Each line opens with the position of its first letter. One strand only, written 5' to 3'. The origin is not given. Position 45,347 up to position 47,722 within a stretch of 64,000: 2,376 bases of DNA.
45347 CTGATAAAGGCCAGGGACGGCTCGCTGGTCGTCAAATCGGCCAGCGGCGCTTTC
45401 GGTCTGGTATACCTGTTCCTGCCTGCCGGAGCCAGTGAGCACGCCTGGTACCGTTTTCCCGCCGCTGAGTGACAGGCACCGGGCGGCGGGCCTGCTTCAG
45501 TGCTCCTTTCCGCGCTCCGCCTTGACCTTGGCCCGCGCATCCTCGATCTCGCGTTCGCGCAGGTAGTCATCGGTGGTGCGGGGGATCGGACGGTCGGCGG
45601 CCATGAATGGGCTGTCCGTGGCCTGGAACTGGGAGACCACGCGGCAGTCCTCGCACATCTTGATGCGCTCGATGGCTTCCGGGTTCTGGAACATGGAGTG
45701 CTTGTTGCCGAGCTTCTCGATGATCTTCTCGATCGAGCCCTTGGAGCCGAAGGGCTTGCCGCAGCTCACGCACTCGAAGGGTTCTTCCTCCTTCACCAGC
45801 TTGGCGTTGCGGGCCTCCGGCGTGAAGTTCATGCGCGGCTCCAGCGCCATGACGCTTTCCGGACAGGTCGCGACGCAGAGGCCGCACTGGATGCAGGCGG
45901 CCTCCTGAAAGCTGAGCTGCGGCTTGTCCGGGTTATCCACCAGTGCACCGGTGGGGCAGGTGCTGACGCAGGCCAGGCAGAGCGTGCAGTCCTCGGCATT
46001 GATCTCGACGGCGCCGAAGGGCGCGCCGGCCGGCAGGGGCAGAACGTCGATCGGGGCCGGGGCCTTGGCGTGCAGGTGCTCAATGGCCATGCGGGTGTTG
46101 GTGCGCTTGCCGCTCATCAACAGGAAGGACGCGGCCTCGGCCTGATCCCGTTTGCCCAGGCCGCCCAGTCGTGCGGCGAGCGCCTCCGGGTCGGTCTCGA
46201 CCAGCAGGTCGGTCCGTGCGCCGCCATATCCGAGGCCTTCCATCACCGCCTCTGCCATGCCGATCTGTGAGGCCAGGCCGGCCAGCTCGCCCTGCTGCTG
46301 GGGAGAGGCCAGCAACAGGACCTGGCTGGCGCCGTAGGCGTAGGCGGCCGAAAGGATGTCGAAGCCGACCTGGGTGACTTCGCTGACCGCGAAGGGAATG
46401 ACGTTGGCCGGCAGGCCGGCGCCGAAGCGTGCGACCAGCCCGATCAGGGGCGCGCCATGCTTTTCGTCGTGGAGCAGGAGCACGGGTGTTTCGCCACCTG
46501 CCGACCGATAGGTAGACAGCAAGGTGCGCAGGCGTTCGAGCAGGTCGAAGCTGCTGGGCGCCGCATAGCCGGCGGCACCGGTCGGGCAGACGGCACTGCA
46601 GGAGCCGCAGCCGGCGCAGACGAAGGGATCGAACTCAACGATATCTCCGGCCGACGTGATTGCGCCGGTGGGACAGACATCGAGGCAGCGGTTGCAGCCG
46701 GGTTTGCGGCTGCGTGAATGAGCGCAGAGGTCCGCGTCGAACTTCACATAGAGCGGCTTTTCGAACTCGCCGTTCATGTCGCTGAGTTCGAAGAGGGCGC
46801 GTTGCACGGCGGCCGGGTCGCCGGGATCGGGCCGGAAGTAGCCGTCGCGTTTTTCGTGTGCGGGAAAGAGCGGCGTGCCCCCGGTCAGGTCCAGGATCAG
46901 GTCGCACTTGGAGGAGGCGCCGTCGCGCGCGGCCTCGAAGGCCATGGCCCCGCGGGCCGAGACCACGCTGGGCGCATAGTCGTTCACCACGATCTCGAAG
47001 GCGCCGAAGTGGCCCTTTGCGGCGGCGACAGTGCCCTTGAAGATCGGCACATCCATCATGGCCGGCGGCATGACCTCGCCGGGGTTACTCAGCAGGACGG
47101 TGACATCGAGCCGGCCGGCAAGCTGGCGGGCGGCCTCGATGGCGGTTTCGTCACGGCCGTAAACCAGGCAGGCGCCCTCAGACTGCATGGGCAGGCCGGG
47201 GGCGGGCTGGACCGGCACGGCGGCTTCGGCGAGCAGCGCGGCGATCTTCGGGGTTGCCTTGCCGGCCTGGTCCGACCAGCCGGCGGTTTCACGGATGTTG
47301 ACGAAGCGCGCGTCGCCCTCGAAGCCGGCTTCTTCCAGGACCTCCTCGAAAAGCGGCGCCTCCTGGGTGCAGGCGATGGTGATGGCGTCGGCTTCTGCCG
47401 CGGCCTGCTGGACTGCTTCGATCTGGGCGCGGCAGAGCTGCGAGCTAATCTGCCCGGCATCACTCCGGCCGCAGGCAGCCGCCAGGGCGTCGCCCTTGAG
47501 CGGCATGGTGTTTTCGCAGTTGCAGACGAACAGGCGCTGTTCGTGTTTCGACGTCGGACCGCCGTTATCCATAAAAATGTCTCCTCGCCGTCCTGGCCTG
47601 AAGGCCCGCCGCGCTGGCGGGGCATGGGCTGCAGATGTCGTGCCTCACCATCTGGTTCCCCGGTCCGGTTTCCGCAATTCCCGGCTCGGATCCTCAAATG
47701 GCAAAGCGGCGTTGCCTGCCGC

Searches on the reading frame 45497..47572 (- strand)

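Call 16: search_protein_families(library=pfam, proteins=[window:45497-47572:-], max_evalue=0.001)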
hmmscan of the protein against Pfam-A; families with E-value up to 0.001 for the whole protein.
window:45497-47572:- (691 aa): 14 families
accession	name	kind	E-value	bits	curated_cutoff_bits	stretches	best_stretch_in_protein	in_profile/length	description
PF12838.12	Fer4_7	-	2e-18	67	27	3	292-333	4-52/52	4Fe-4S dicluster domain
PF12837.12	Fer4_6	-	8.8e-18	63.7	25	3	276-305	2-24/24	4Fe-4S binding domain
PF00037.32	Fer4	-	3.6e-17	61.8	21.1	2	522-544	1-23/24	4Fe-4S binding domain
PF13237.11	Fer4_10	-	5.3e-15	55.5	25.5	2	522-571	2-53/53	4Fe-4S dicluster domain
PF13187.11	Fer4_9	-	5.2e-13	49.3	27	2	528-574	1-51/52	4Fe-4S dicluster domain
PF13484.11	Fer4_16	-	3e-12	47.6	30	0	292-308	4-20/66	4Fe-4S double cluster binding domain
PF12797.12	Fer4_2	-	1.2e-10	41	24.5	0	521-541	2-22/22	4Fe-4S binding domain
PF14697.11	Fer4_21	-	3.5e-10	40.3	35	1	556-605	4-45/59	4Fe-4S dicluster domain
PF13183.11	Fer4_8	-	1e-08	36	27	0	559-606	4-59/68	4Fe-4S dicluster domain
PF12800.12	Fer4_4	-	8.2e-08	32.4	24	0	559-572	3-16/17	4Fe-4S binding domain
PF25160.1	LdpA_Fe-S-bd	-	1.8e-07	31.3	27.6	1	293-332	5-41/49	LdpA Fe-S cluster-binding domain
PF13534.11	Fer4_17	-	6.4e-06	27.1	22.2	0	559-605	1-50/61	4Fe-4S dicluster domain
PF13746.11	Fer4_18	-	0.00062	20.4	27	1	526-575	58-99/114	4Fe-4S dicluster domain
PF12798.12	Fer4_3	-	0.00065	20.8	27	0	529-543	1-15/15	4Fe-4S binding domain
